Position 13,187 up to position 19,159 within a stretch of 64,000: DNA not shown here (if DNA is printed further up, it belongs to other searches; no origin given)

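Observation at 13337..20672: Operon of a 1890-aa protein combining a conjugative-pilin-like (VirB2/TrbC) N-terminal hairpin with a type IV pilin/GspG-like C-terminal head, plus two Ca-binding TSP3-repeat membrane proteins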

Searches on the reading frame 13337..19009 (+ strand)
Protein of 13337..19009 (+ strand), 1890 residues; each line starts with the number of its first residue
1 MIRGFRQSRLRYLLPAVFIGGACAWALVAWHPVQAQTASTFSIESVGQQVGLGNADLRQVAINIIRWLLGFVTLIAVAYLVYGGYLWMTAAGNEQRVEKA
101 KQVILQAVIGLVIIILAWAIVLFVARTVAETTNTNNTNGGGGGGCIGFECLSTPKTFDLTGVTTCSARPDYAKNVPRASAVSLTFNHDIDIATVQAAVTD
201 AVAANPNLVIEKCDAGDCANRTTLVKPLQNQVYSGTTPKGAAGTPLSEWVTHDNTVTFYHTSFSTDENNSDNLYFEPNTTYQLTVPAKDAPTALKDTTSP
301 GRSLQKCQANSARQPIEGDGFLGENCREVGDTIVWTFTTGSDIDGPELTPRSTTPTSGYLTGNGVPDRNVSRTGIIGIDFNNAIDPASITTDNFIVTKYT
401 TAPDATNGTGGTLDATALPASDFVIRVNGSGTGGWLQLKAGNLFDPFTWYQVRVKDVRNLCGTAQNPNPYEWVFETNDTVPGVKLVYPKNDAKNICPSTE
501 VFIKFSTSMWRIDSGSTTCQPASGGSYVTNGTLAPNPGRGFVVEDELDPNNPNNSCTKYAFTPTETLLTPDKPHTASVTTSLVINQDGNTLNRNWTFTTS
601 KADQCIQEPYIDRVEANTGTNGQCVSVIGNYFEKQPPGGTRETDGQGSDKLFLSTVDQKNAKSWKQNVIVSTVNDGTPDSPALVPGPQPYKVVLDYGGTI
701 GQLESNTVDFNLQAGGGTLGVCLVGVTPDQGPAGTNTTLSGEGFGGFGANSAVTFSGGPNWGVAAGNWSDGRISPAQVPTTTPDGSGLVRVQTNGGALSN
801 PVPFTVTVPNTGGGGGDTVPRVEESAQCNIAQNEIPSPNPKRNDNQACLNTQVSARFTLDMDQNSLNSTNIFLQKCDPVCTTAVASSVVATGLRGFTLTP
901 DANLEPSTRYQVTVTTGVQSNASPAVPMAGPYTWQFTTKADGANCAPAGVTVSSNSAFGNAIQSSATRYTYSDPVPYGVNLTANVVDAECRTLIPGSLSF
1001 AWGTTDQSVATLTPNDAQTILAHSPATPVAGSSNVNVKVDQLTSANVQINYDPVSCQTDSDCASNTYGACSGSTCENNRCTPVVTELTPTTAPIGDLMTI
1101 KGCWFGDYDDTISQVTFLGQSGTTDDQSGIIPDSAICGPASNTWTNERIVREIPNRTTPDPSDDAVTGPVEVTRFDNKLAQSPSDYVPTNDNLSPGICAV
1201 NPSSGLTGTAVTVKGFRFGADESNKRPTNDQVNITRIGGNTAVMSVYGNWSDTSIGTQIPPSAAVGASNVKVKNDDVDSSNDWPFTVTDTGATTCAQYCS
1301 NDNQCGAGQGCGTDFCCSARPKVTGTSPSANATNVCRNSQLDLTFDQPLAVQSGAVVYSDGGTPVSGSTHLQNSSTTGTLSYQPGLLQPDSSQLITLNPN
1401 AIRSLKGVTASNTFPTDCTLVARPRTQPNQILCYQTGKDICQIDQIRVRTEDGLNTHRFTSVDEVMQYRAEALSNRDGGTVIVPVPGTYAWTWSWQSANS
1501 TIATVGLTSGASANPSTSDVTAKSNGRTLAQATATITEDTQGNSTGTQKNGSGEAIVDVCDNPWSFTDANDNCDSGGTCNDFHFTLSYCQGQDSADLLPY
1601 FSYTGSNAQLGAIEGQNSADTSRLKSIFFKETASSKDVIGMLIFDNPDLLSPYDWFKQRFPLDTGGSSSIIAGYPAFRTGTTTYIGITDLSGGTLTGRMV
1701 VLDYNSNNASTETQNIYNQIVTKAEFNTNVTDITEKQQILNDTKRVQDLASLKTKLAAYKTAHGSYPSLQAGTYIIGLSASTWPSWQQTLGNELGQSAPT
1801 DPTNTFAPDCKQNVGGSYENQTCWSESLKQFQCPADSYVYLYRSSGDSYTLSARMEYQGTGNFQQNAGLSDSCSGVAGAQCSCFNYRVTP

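Call 6: search_protein_families(library=pfam, proteins=[window:13337-19009:+], max_evalue=1)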
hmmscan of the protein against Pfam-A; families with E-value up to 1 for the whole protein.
window:13337-19009:+ (1890 aa): 6 families
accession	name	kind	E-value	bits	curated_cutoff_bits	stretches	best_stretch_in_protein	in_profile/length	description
PF13205.12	Big_5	-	3e-32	111.9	23.6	5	837-938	9-105/105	Bacterial Ig-like domain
PF18895.5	T4SS_pilin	-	9.6e-09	35.6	26.6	1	62-122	10-69/71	Type IV secretion system pilin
PF04234.18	CopC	-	0.046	15.2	23.3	0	1322-1369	3-51/92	CopC domain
PF22839.2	DUF7015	-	0.051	14.2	35.2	1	931-997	2-65/100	Domain of unknown function (DUF7015)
PF04956.18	TrbC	-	0.2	12.3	27.9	1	22-122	17-96/98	TrbC/VIRB2 pilin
PF07662.18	Nucleos_tra2_C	-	0.47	10.5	32.3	1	49-120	51-113/213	Na+ dependent nucleoside transporter C-terminus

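Call 11: search_protein_families(library=ncbifam, proteins=[window:13337-19009:+], max_evalue=1)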
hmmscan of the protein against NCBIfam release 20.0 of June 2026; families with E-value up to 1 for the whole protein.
window:13337-19009:+ (1890 aa): 3 families
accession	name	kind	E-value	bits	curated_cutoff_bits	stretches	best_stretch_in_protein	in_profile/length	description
NF045849.1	ICE_MMCAP2_0565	equivalog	4.3e-08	32.7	40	1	64-127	16-79/80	Mbov_0395 family pilin-like conjugal transfer protein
NF005620.0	PRK07375.1-5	equivalog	0.12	12.4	91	1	950-993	44-87/113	putative monovalent cation/H+ antiporter subunit C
NF033814.1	copper_CopC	equivalog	0.14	12.6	95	0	167-236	17-83/107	copper homeostasis periplasmic binding protein CopC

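Call 14: find_homologous_proteins(query=window:13337-19006:+, max_evalue=0.001)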
Query window:13337-19006:+ (1890 aa): 77 proteins with E <= 0.001 among 8000 candidates.
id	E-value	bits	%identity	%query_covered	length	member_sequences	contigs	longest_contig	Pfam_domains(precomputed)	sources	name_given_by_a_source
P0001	0.0e+0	4338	100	100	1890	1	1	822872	PF13205.13,PF18895.6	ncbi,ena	-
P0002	0.0e+0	2309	58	99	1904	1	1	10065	PF13205.13,PF18895.6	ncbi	-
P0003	0.0e+0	2236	55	100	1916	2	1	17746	PF13205.13,PF18895.6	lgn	-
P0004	0.0e+0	1979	52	74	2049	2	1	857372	PF13205.13,PF18895.6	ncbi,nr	ncbi:MAG: Ig-like domain-containing protein [Candidatus Kerfeldbacteria bacterium]|nr:Ig-like domain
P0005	0.0e+0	1615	47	74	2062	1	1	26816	PF13205.13,PF18895.6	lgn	-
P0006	0.0e+0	1577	45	100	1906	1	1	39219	PF13205.13,PF18895.6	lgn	-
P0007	0.0e+0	1561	46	73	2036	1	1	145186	PF13205.13,PF18895.6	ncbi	-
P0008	0.0e+0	1520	46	72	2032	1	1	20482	PF13205.13,PF18895.6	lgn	-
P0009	0.0e+0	1510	45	99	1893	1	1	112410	PF13205.13,PF18895.6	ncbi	-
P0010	0.0e+0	1486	43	72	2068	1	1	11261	PF13205.13,PF18895.6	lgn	-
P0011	0.0e+0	1478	42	73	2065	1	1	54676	PF13205.13,PF18895.6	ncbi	-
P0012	0.0e+0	1394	42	98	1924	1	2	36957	PF13205.13,PF18895.6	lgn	-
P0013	0.0e+0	1366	41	98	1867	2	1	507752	PF13205.13,PF18895.6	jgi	-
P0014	0.0e+0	1347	40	99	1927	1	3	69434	PF13205.13,PF18895.6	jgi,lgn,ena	-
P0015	0.0e+0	1331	41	100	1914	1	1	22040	PF13205.13,PF18895.6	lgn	-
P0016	0.0e+0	1303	40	100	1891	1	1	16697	PF13205.13,PF18895.6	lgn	-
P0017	0.0e+0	1289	41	72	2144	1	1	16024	PF13205.13,PF18895.6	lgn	-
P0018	0.0e+0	1280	39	73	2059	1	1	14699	PF13205.13,PF18895.6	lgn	-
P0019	0.0e+0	1274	41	72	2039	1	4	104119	PF13205.13,PF18895.6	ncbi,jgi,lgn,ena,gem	-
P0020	0.0e+0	1266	41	98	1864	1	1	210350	PF13205.13,PF18895.6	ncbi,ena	-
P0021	0.0e+0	1241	38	74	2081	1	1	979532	PF13205.13,PF18895.6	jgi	-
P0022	0.0e+0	1239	38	74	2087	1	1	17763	PF13205.13,PF01833.31,PF18895.6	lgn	-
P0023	0.0e+0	1230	40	72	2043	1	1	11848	PF13205.13,PF18895.6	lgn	-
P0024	0.0e+0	1230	37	55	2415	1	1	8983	PF13205.13,PF18895.6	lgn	-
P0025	0.0e+0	1221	37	74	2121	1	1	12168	PF13205.13,PF18895.6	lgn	-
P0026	0.0e+0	1217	38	74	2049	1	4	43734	PF13205.13,PF18895.6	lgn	-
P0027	0.0e+0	1196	38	72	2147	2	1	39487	PF13205.13,PF18895.6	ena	-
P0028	0.0e+0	1178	39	73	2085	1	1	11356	PF13205.13,PF18895.6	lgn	-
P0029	0.0e+0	1168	38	56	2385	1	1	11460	PF13205.13,PF18895.6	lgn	-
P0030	0.0e+0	1142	38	72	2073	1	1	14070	PF13205.13,PF18895.6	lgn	-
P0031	0.0e+0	1142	36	74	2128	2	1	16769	PF13205.13,PF18895.6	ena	-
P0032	0.0e+0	1095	37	98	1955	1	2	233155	PF13205.13,PF18895.6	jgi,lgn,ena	-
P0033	0.0e+0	1087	35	76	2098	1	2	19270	PF13205.13,PF18895.6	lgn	-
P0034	0.0e+0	1074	36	74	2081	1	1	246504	PF13205.13,PF18895.6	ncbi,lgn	-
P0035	5.0e-294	997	35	73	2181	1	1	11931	PF13205.13,PF18895.6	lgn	-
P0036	2.8e-291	988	43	67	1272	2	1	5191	PF13205.13,PF18895.6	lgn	-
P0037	3.9e-289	981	36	99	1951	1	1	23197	PF13205.13,PF18895.6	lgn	-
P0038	5.3e-287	974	33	72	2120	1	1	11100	PF13205.13,PF18895.6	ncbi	-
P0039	9.8e-273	926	36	61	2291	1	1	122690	PF13205.13,PF18895.6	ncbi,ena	-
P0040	2.5e-230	786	34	88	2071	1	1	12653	PF13205.13,PF01833.31,PF18895.6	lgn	-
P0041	1.4e-221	757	30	81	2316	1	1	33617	PF13205.13,PF01833.31,PF18895.6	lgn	-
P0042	5.1e-210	718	32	99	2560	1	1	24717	PF13205.13,PF01833.31,PF18895.6,PF00041.28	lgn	-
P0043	8.1e-203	695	31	97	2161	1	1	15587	PF13205.13,PF01833.31,PF18895.6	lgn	-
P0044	7.5e-195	668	30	100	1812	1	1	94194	PF13205.13,PF01833.31,PF18895.6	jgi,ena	-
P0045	4.4e-189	649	30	88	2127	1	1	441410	PF13205.13,PF18895.6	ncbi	-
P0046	9.6e-185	635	31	98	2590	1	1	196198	PF13205.13,PF18895.6,PF00041.28,PF16656.12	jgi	jgi:hypothetical protein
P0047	3.7e-175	603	31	73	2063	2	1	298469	PF13205.13,PF01833.31,PF18895.6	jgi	-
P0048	1.2e-174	601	30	93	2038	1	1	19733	PF13205.13,PF01833.31,PF18895.6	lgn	-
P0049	3.6e-172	593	30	100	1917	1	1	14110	PF13205.13,PF18895.6,PF00041.28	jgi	jgi:hypothetical protein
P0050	8.1e-169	582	29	93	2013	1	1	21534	PF13205.13,PF18895.6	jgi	-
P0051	6.3e-168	579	29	71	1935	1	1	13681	PF13205.13,PF01833.31,PF18895.6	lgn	-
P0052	1.2e-160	555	30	74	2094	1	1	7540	PF13205.13,PF18895.6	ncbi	-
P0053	4.8e-144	500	29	73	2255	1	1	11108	PF13205.13,PF01833.31,PF18895.6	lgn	-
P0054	1.5e-131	458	28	50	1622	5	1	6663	PF13205.13,PF18895.6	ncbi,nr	ncbi:Ig-like domain-containing protein [Candidatus Parcubacteria bacterium]|nr:Ig-like domain-contai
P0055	3.0e-116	408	26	100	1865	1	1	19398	PF13205.13,PF18895.6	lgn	-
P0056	2.9e-108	381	28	68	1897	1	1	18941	PF13205.13,PF01833.31,PF18895.6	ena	-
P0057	3.0e-106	374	27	84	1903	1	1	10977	PF13205.13,PF01833.31,PF18895.6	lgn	-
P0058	6.0e-106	373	29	58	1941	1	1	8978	PF13205.13,PF18895.6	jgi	jgi:hypothetical protein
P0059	7.2e-99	350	29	41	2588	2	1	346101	PF13205.13,PF17957.8,PF18895.6,PF16967.12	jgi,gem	-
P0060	1.7e-98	349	26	98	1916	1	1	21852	PF13205.13,PF18895.6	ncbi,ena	-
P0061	3.2e-96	341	28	68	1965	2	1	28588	PF13205.13,PF01833.31,PF18895.6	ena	-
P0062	1.3e-95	339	34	17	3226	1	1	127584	PF13205.13,PF07953.21,PF17957.8,PF13385.14,PF18895.6,PF05345.19,PF19077.7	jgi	jgi:hypothetical protein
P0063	1.6e-93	332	30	32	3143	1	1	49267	PF13205.13,PF17957.8,PF18895.6,PF05345.19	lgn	-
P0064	2.3e-93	332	27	27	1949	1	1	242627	PF13205.13,PF01833.31,PF18895.6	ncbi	-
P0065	1.7e-72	263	25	63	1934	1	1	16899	PF13205.13,PF01833.31,PF18895.6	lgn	-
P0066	3.2e-71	258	25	29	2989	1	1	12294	PF13205.13,PF01833.31,PF17957.8,PF18895.6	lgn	-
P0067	3.2e-70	255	28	23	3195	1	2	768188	PF13205.13,PF01833.31,PF13948.12,PF00092.35,PF18895.6,PF13519.13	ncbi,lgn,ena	-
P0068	6.2e-68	247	27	24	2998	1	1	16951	PF13205.13,PF01833.31,PF17957.8,PF18895.6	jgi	jgi:hypothetical protein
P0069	8.8e-66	240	27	31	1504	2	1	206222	PF13205.13,PF01833.31,PF18895.6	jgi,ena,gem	-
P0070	2.0e-63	232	25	22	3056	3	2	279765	PF13205.13,PF01833.31,PF13948.12,PF17957.8,PF18895.6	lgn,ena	-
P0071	2.2e-61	226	27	19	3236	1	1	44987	PF13205.13,PF01833.31,PF13948.12,PF18895.6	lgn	-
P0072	1.0e-58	217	42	6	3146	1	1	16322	PF13205.13,PF01833.31,PF17957.8,PF18895.6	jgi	jgi:hypothetical protein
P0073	1.6e-58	216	26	27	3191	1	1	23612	PF13205.13,PF01833.31,PF13948.12,PF17957.8,PF13385.14,PF18895.6,PF11721.15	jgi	jgi:cysteine-rich repeat protein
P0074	4.7e-55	205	35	6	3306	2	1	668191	PF13205.13,PF01833.31,PF13948.12,PF00092.35,PF18895.6,PF13519.13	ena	-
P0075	3.9e-50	188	30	23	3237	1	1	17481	PF01833.31,PF13948.12,PF00092.35,PF18895.6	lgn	-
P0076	5.2e-27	112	40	7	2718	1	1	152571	PF01833.31,PF13385.14,PF18895.6,PF25814.2,PF16389.12,PF00041.28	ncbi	-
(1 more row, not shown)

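Call 33: find_encoding_contigs(protein=P0004, flank=7000, max_places=2)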
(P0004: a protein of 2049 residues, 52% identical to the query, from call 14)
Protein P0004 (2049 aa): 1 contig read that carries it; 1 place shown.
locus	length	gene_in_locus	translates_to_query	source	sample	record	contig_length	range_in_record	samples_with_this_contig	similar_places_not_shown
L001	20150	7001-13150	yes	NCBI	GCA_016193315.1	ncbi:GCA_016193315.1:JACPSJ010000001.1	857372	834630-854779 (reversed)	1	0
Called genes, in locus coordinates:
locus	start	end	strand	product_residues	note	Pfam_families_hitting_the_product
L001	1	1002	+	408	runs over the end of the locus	-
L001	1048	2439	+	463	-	-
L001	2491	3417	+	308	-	PF00535:Glycos_transf_2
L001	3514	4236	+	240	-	PF00717:Peptidase_S24 (weak), PF10502:Peptidase_S26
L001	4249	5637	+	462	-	PF13393:tRNA-synt_His, PF00587:tRNA-synt_2b, PF03129:HGTP_anticodon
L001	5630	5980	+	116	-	PF11969:DcpS_C, PF01230:HIT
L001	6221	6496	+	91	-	PF01165:Ribosomal_S21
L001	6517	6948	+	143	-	PF02637:GatB_Yqey (faint), PF09424:YqeY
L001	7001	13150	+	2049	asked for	PF18895:T4SS_pilin, PF13205:Big_5 (weak)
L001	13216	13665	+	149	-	PF18884:TSP3_bac (faint)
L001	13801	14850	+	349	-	-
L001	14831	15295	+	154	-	PF02130:YbeY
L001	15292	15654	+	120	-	PF01219:DAGK_prokar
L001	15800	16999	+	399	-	PF02491:SHS2_FTSA, PF06723:MreB_Mbl, PF14450:FtsA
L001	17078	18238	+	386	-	PF00091:Tubulin, PF12327:FtsZ_C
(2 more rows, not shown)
